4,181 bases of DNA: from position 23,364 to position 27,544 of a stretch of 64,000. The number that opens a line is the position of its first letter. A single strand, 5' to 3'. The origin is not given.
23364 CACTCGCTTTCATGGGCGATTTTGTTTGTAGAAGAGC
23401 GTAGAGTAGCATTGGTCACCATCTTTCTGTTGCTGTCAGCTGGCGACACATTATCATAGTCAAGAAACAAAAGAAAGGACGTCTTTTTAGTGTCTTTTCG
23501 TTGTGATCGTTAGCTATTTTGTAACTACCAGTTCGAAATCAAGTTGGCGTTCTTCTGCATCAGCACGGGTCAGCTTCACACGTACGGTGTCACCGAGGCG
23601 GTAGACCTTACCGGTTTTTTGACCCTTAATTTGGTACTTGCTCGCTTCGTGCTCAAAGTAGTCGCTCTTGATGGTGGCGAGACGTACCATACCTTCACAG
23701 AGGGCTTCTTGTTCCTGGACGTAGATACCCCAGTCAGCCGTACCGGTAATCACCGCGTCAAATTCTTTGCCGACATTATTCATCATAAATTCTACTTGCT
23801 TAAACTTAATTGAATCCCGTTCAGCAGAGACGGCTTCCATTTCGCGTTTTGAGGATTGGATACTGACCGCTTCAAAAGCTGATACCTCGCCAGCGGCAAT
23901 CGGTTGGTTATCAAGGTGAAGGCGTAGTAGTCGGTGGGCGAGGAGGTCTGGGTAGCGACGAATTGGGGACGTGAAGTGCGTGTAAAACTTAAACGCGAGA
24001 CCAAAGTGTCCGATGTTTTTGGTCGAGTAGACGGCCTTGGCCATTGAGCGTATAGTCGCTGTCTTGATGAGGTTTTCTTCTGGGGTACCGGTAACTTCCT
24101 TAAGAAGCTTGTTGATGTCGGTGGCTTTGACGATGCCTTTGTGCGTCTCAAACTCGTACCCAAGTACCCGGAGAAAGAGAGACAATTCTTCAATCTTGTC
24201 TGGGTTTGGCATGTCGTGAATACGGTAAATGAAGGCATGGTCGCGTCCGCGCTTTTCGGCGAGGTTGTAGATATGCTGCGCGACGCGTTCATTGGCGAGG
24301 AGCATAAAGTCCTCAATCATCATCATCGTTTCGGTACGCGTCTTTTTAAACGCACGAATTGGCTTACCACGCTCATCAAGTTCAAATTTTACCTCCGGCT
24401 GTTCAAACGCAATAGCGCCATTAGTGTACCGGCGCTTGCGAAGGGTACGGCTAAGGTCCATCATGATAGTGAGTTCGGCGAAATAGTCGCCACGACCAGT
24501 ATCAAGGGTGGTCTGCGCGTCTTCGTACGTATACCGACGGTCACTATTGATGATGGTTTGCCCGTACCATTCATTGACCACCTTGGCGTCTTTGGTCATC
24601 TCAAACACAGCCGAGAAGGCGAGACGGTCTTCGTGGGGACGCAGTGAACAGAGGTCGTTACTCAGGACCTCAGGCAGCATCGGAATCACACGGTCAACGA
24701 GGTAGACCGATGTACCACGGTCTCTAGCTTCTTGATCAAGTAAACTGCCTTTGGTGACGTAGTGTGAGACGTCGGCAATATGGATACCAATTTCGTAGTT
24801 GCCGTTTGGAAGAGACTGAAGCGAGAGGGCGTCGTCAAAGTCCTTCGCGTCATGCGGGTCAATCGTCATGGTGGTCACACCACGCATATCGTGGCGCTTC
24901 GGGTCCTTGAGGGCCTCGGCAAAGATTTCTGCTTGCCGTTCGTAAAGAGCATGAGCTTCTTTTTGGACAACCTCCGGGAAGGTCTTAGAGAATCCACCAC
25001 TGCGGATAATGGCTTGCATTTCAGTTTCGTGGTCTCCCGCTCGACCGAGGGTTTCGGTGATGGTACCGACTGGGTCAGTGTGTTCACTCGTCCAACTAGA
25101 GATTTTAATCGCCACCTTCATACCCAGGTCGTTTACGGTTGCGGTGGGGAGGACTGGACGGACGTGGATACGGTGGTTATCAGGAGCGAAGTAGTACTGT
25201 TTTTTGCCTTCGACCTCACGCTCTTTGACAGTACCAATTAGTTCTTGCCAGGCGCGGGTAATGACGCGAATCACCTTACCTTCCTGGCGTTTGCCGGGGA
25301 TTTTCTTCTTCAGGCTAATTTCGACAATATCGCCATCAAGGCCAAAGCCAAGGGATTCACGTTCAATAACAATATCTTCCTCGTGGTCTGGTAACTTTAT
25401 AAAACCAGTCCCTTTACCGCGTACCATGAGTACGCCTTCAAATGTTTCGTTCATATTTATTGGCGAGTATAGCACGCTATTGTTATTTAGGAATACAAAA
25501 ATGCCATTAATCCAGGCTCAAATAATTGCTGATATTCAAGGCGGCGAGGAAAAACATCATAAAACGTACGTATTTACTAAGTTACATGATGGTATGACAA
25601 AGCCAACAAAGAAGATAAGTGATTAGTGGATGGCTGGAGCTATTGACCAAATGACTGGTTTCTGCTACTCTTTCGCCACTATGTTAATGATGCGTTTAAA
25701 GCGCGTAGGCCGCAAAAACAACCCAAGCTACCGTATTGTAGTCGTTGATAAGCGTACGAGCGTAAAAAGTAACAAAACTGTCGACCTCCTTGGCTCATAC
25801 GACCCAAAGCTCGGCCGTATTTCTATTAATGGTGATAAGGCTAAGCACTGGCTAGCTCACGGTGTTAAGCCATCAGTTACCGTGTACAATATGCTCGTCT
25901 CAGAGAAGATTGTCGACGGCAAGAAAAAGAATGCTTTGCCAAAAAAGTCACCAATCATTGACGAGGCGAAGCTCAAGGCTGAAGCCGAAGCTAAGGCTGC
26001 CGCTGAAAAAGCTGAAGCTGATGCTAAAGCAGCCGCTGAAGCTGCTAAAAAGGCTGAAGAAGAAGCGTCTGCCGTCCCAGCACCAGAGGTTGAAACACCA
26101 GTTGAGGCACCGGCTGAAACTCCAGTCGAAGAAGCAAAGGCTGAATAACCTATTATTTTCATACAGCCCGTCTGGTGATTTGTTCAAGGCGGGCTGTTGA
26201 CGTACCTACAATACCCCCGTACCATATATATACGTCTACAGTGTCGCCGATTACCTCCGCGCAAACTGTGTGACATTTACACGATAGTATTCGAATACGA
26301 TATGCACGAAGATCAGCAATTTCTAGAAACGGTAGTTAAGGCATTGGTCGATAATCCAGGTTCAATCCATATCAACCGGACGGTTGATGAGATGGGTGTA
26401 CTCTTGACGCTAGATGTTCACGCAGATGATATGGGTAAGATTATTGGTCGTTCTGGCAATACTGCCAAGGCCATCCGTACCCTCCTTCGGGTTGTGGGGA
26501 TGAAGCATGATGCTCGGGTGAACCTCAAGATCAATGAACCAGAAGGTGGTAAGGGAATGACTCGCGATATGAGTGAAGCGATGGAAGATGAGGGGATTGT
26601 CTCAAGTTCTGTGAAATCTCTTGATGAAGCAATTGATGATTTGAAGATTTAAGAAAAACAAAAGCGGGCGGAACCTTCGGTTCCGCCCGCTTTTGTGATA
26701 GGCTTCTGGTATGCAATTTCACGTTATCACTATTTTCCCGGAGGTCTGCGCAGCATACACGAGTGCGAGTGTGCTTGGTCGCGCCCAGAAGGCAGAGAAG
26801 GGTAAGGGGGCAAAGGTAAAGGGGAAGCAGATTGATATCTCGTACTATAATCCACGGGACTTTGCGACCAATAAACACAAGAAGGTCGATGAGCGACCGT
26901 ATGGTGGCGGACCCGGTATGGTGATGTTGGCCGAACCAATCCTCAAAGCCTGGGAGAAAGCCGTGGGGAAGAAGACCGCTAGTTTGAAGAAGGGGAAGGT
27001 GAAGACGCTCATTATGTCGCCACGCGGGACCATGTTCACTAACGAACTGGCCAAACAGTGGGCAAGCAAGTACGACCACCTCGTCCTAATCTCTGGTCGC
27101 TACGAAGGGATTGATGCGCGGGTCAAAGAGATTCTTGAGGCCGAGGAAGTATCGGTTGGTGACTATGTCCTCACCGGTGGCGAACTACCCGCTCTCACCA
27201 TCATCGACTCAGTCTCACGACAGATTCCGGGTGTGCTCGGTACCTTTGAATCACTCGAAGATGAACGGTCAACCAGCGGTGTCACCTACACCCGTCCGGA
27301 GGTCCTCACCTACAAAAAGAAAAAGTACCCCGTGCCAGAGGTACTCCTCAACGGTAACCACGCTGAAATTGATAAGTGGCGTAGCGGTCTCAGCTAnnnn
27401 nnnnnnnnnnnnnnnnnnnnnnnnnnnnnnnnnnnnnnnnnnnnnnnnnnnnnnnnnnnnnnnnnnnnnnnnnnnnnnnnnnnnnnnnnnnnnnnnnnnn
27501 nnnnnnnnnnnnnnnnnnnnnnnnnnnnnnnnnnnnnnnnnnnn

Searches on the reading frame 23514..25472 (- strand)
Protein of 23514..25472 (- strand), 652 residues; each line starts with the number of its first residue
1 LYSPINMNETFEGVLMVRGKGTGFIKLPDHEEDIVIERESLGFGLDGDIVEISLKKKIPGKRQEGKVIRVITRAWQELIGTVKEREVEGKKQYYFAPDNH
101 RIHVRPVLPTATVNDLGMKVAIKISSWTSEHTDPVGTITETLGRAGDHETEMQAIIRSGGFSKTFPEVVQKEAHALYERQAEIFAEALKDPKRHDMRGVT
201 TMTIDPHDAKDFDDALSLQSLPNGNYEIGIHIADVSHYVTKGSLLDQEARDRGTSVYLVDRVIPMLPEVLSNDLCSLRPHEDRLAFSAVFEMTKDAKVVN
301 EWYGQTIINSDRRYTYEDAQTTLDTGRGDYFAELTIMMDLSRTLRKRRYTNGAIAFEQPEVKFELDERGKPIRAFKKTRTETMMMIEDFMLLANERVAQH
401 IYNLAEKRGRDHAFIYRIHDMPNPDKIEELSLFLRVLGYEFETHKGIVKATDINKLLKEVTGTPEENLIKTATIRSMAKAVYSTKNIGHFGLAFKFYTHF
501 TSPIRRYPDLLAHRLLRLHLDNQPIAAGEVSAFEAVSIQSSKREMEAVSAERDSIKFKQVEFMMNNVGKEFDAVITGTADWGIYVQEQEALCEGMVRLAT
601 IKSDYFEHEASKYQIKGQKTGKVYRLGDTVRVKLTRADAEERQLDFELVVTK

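Call 66: search_protein_families(library=pfam, proteins=[window:23514-25472:-], max_evalue=0.00001)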
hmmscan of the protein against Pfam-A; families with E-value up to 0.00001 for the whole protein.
window:23514-25472:- (652 aa): 6 families
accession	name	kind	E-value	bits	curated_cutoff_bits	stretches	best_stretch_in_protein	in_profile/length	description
PF00773.25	RNB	-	1.1e-107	360.6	29.3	1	193-521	1-325/326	RNB domain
PF17876.7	CSD2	-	9e-17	61.4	26.2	1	94-166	1-74/74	Cold shock domain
PF17849.7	OB_Dis3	-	8.2e-08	32.7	22.8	1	117-156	34-73/77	Dis3-like cold-shock domain 2 (CSD2)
PF08206.17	OB_RNB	-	4.6e-07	29.9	24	1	18-70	6-58/58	Ribonuclease B OB domain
PF00575.29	S1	-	9e-07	29.6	22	1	566-647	3-72/74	S1 RNA binding domain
PF18614.7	RNase_II_C_S1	-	4.9e-06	26.7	26.6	0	625-649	35-59/59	RNase II-type exonuclease C-terminal S1 domain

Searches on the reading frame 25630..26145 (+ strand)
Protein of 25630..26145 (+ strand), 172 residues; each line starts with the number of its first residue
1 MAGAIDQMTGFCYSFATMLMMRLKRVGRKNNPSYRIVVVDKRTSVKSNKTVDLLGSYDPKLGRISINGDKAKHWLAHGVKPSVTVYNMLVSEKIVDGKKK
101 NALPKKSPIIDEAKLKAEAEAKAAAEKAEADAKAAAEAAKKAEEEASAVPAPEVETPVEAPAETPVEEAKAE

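Call 66: search_protein_families(library=pfam, proteins=[window:25630-26145:+], max_evalue=0.00001)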
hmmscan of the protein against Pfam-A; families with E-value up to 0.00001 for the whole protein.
window:25630-26145:+ (172 aa): 1 family
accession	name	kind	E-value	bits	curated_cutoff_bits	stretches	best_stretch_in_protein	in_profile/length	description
PF00886.24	Ribosomal_S16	-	8.9e-15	54.8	27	1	25-82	1-62/62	Ribosomal protein S16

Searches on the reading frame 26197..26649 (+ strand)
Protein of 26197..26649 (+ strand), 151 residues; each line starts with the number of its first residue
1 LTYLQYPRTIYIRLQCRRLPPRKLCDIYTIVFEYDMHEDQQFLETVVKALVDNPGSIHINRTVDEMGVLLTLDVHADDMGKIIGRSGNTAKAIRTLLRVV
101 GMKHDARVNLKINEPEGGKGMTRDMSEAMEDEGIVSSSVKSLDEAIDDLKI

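Call 66: search_protein_families(library=pfam, proteins=[window:26197-26649:+], max_evalue=0.00001)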
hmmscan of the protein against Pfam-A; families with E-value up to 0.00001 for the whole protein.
window:26197-26649:+ (151 aa): 1 family
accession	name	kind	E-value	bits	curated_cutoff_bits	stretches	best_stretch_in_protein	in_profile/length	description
PF13083.13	KH_KhpA-B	-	6.9e-20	71.2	32.1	1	40-112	1-73/73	KhpA/KhpB, KH domain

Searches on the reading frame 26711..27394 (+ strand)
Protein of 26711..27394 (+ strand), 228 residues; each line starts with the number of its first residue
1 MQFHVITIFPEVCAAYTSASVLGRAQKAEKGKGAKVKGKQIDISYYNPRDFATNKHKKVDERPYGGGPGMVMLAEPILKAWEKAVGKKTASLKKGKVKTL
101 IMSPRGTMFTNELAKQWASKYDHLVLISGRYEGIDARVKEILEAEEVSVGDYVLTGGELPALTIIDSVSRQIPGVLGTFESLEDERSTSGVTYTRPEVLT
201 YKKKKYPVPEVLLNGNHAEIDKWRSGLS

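Call 66: search_protein_families(library=pfam, proteins=[window:26711-27394:+], max_evalue=0.00001)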
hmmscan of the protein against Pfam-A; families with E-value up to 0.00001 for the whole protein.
window:26711-27394:+ (228 aa): 1 family
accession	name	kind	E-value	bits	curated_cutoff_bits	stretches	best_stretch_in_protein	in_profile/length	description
PF01746.26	tRNA_m1G_MT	-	1e-43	149.8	27.3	1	41-224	10-182/195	tRNA (Guanine-1)-methyltransferase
